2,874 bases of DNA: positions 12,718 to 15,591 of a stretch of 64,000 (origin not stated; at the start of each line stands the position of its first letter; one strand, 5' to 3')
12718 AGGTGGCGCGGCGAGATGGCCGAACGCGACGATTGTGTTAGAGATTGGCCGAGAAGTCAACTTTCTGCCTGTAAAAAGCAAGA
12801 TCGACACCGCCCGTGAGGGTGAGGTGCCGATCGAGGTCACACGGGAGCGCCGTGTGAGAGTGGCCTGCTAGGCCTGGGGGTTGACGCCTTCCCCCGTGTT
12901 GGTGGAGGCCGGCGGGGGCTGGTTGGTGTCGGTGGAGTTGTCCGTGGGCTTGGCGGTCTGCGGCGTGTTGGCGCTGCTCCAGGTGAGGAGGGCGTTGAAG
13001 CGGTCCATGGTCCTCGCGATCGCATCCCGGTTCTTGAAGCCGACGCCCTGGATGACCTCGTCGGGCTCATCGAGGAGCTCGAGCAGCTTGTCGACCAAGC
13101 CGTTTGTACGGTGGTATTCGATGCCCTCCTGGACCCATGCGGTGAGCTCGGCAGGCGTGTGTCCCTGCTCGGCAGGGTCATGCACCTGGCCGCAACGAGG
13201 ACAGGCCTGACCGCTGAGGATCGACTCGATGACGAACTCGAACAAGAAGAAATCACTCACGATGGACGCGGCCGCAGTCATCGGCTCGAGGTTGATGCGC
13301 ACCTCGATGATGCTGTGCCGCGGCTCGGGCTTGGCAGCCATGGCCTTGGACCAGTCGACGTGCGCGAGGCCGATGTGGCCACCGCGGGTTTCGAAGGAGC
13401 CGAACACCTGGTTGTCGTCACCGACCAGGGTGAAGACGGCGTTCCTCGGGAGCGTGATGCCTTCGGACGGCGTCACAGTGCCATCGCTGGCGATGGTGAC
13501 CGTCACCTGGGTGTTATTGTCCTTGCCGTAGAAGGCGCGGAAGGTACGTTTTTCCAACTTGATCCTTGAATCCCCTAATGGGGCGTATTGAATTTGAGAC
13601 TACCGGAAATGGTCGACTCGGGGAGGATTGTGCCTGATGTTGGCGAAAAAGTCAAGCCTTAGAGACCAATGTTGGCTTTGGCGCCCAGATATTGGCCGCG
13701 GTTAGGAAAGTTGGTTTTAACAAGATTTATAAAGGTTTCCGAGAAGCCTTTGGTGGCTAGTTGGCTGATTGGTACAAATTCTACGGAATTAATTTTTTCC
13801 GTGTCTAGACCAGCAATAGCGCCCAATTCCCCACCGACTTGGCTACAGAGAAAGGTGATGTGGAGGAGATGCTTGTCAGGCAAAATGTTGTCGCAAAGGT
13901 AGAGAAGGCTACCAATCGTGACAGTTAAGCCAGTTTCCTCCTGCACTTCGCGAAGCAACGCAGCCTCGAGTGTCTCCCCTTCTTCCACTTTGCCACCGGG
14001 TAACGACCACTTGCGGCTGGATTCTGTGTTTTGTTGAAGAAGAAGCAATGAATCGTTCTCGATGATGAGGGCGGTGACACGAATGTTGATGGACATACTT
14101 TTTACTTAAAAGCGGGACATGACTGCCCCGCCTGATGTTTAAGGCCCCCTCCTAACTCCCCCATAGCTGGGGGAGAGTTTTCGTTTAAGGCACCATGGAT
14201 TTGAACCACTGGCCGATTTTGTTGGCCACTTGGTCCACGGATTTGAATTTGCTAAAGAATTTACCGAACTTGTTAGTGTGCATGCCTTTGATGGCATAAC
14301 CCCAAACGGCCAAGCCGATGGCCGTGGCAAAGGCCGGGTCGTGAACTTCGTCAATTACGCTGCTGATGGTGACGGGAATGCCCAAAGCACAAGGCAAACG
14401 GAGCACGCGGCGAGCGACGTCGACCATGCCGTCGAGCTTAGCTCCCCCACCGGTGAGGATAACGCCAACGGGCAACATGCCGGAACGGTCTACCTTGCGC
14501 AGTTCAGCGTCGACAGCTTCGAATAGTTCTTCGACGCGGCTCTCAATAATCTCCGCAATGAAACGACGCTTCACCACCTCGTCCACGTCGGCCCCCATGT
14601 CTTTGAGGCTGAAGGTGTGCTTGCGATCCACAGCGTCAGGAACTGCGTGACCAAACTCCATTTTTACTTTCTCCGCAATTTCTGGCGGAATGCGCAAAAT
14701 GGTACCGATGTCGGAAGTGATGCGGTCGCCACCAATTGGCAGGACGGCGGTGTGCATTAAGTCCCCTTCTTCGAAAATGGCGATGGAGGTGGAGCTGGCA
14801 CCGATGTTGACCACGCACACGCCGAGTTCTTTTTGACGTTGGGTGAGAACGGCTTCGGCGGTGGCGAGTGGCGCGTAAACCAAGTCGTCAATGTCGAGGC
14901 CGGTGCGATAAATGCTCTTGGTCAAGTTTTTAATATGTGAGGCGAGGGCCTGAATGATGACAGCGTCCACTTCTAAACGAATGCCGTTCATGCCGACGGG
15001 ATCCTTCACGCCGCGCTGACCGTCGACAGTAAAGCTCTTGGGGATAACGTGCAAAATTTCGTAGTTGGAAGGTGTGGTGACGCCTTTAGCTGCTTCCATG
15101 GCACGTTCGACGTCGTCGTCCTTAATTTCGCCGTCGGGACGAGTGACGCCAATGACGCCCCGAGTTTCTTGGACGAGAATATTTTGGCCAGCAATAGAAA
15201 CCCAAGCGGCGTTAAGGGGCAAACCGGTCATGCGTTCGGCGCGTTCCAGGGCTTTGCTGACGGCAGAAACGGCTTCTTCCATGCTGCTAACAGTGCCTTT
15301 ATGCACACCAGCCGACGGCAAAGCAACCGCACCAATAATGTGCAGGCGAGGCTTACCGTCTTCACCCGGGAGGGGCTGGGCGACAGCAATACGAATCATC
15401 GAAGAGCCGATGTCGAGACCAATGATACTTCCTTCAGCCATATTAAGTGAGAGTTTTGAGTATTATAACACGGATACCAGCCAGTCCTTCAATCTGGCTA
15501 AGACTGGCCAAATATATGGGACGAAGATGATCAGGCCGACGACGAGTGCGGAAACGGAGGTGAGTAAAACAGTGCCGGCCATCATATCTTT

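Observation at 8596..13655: GC-rich array of seven tandem paralogs, each with its own promoter motif, inserted between ftsA and ftsZ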

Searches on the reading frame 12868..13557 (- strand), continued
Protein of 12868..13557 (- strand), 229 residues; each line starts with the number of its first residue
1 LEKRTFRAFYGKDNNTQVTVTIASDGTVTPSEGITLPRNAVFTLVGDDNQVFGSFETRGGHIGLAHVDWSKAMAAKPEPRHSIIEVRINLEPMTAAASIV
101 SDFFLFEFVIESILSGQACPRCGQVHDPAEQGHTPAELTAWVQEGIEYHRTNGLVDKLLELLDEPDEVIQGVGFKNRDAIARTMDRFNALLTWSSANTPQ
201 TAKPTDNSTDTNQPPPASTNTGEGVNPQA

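Call 78: find_encoding_contigs(protein=P0035, flank=8000, max_places=2)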
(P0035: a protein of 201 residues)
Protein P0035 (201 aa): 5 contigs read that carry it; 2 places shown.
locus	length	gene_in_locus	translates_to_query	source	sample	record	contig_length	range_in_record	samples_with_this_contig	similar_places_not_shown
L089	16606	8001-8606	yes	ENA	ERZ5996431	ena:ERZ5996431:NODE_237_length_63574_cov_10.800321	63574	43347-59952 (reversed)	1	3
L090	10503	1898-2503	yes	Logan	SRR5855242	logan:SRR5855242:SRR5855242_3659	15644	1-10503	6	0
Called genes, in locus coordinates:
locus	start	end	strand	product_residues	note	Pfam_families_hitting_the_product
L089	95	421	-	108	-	-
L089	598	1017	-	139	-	-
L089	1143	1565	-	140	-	-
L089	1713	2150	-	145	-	-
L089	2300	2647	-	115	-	-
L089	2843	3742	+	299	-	PF25967:RND-MFP_C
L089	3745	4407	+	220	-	PF00005:ABC_tran, PF02463:SMC_N (faint), PF13304:AAA_21 (faint)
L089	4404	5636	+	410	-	PF12704:MacB_PCD, PF02687:FtsX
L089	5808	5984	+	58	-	-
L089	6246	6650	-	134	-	-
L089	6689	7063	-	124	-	-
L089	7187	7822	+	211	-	-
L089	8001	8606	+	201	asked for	-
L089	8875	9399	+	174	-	PF00466:Ribosomal_L10, PF27436:RL10_C (weak)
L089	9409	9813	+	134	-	PF16320:Ribosomal_L12_N, PF00542:Ribosomal_L12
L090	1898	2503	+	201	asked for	-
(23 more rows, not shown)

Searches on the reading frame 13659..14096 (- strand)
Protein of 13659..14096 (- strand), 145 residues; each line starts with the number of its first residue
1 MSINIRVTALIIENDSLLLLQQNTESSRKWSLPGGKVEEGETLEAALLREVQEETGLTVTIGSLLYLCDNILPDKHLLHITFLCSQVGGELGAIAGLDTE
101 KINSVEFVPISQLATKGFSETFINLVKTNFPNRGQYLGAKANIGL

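Call 5: search_protein_families(library=pfam, proteins=[window:13659-14096:-], max_evalue=1)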
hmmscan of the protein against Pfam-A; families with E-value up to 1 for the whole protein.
window:13659-14096:- (145 aa): 5 families
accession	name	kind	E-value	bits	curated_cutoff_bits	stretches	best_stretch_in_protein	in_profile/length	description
PF00293.34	NUDIX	-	1.7e-20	73.9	21.1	1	6-114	5-119/134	NUDIX domain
PF14815.12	NUDIX_4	-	1.4e-05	25.3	35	1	9-122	3-107/113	NUDIX domain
PF22327.2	Nudt16-like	-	0.0053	17.2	27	1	32-60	37-66/161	U8 snoRNA-decapping enzyme-like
PF13869.12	NUDIX_2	-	0.04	13.8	27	1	16-54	59-94/188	Nucleotide hydrolase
PF16262.11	DUF4916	-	0.2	11.7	27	1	18-57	41-80/170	Domain of unknown function (DUF4916)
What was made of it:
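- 13659..14096 (-): NUDIX hydrolase gene, a separate variable insertion in the same gap. Pfam NUDIX, E 1.7e-20 (call 5).
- Checked: (6) NUDIX (13659-14096, Pfam E 1.7e-20, call 5) and the array do lie between ftsA (14185-15441) and ftsZ (6939-8273).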

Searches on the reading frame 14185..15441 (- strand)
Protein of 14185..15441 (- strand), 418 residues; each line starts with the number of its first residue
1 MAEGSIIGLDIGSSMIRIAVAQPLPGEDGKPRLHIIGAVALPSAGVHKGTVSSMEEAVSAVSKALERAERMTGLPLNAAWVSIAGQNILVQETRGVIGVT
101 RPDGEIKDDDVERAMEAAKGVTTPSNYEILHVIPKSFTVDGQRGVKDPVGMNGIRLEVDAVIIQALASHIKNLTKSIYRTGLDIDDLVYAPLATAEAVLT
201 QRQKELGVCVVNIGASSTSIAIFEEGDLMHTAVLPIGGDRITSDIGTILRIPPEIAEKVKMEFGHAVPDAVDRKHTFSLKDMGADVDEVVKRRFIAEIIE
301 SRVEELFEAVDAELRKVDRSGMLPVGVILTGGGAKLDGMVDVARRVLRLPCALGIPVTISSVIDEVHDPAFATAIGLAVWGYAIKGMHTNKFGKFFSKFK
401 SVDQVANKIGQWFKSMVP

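Call 39: find_related_loci(query=window:14185-15441:-, collection=genome_contigs, flank=10000)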
Query window:14185-15441:- (418 aa) in genome_contigs; peptide patterns used: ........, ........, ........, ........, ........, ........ (x = any residue, [..] = any of these).
255 stretches matched a pattern; 72 encode a relative of the query (tblastn E <= 1e-3); 72 distinct loci.
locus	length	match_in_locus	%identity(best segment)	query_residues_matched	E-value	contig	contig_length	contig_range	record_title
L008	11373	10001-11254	100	1-418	0e+0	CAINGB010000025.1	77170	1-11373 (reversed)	Candidatus Uhrbacteria bacterium isolate LJ_bin-3226 genome assembly, contig: bin-3226:25/48, whole genome shotgun seque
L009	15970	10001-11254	96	1-418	0e+0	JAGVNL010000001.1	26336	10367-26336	MAG: bacterium isolate DeMMO3_42 c_000000041955, whole genome shotgun sequence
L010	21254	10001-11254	89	1-418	0e+0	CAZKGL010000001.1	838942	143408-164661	MAG TPA_asm: uncultured Gammaproteobacteria bacterium isolate binchicken_co134_9 genome assembly, contig: NODE_7_length_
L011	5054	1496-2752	74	1-418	0e+0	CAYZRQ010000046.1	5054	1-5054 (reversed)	MAG TPA_asm: uncultured Gammaproteobacteria bacterium isolate SRP062349_co6_358 genome assembly, contig: NODE_15840_leng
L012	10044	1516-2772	74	1-418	0e+0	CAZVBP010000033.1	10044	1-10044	MAG TPA_asm: uncultured Gammaproteobacteria bacterium isolate SRP278252_co2_354 genome assembly, contig: NODE_14184_leng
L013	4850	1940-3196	73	1-418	0e+0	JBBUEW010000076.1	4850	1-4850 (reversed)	MAG: Patescibacteria group bacterium isolate H41-bin101_1 H41_bin101_1_000000000076, whole genome shotgun sequence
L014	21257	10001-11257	72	1-418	0e+0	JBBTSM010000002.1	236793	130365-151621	MAG: Patescibacteria group bacterium isolate H41-bin182_1 H41_bin182_1_000000000002, whole genome shotgun sequence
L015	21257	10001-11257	72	1-418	0e+0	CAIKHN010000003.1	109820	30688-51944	Candidatus Uhrbacteria bacterium isolate LJ-3-15m_bin-0684 genome assembly, contig: bin-0684:03/40, whole genome shotgun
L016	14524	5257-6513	72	1-418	0e+0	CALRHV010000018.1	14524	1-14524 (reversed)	MAG: Candidatus Uhrbacteria bacterium isolate TrH-25oct19-208 genome assembly, contig: TrH-25oct19-C8191, whole genome s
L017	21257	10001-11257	72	1-418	0e+0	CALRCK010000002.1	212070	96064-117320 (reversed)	MAG: Candidatus Uhrbacteria bacterium isolate Ike-50m-33 genome assembly, contig: Ike-50-c15, whole genome shotgun seque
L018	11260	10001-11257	72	1-418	0e+0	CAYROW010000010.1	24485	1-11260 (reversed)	MAG TPA_asm: uncultured Gammaproteobacteria bacterium isolate SRP192515_co2_1 genome assembly, contig: NODE_1575_length_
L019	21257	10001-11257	72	1-418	0e+0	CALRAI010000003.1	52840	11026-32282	MAG: Candidatus Uhrbacteria bacterium isolate MaH-04nov19-6 genome assembly, contig: MaH-04nov19-C1263, whole genome sho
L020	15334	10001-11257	72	1-418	0e+0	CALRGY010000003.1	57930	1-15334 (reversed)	MAG: Candidatus Uhrbacteria bacterium isolate TrH-25oct19-103 genome assembly, contig: TrH-25oct19-C771, whole genome sh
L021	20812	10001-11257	72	1-418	0e+0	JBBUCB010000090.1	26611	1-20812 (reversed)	MAG: Patescibacteria group bacterium isolate H41-bin178_1 H41_bin178_1_000000000090, whole genome shotgun sequence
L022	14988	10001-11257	71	1-418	0e+0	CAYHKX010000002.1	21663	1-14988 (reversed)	MAG TPA_asm: uncultured Gammaproteobacteria bacterium isolate ERP119705_co13_645 genome assembly, contig: NODE_2994_leng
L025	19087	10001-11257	71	1-418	0e+0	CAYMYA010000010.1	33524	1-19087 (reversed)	MAG TPA_asm: uncultured Gammaproteobacteria bacterium isolate SRP192515_co2_178 genome assembly, contig: NODE_933_length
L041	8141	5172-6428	59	1-418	2e-167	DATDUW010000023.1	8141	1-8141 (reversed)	MAG TPA_asm: Patescibacteria group bacterium isolate SMAG_U8068 k141_271980, whole genome shotgun sequence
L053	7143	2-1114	60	49-418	1e-152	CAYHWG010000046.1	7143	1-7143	MAG TPA_asm: uncultured Gammaproteobacteria bacterium isolate ERP119705_co15_652 genome assembly, contig: NODE_13160_len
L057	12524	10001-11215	51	8-413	2e-140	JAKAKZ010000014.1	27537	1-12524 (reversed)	MAG: bacterium isolate WY5.bin104 NODE_2576_length_27537_cov_1.904050, whole genome shotgun sequence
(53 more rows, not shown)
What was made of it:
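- Tried and rejected: I used the single genome_contigs scan on FtsA instead (call 39).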

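Call 97: search_protein_families(library=pfam, proteins=[L053:1200-1448:+, L053:1430-1834:+, L025:11281-13599:+, L057:11416-12141:+, L041:6551-7138:+, L017:11450-12208:+, L014:12279-13061:+], max_evalue=0.01)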
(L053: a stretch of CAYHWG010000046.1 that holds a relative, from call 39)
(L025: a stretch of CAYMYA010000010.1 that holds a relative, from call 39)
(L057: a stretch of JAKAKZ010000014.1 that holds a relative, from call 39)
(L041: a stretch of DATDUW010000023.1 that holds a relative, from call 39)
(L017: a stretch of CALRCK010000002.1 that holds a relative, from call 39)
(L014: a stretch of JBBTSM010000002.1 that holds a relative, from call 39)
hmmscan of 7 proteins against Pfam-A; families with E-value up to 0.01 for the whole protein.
L053:1200-1448:+ (83 aa): 1 family
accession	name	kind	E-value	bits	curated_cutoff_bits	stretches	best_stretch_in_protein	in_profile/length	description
PF04014.23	MazE_antitoxin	-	5.7e-07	29.8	24.7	1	7-44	5-42/48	Antidote-toxin recognition MazE, bacterial antitoxin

L053:1430-1834:+ (135 aa): 2 families
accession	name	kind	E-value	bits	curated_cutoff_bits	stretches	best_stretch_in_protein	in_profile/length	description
PF01850.27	PIN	-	1.7e-18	67.8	23.6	1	6-129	2-119/120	PIN domain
PF13470.12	PIN_3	-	0.0013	20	27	1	4-122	1-114/115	PIN domain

L025:11281-13599:+ (773 aa): 0 families

L057:11416-12141:+ (242 aa): 1 family
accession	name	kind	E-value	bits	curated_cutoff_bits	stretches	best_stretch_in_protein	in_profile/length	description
PF02163.28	Peptidase_M50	-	1.9e-11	44.2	27.2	1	36-135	2-101/221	Peptidase family M50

L041:6551-7138:+ (196 aa): 0 families

L017:11450-12208:+ (253 aa): 0 families

L014:12279-13061:+ (261 aa): 0 families
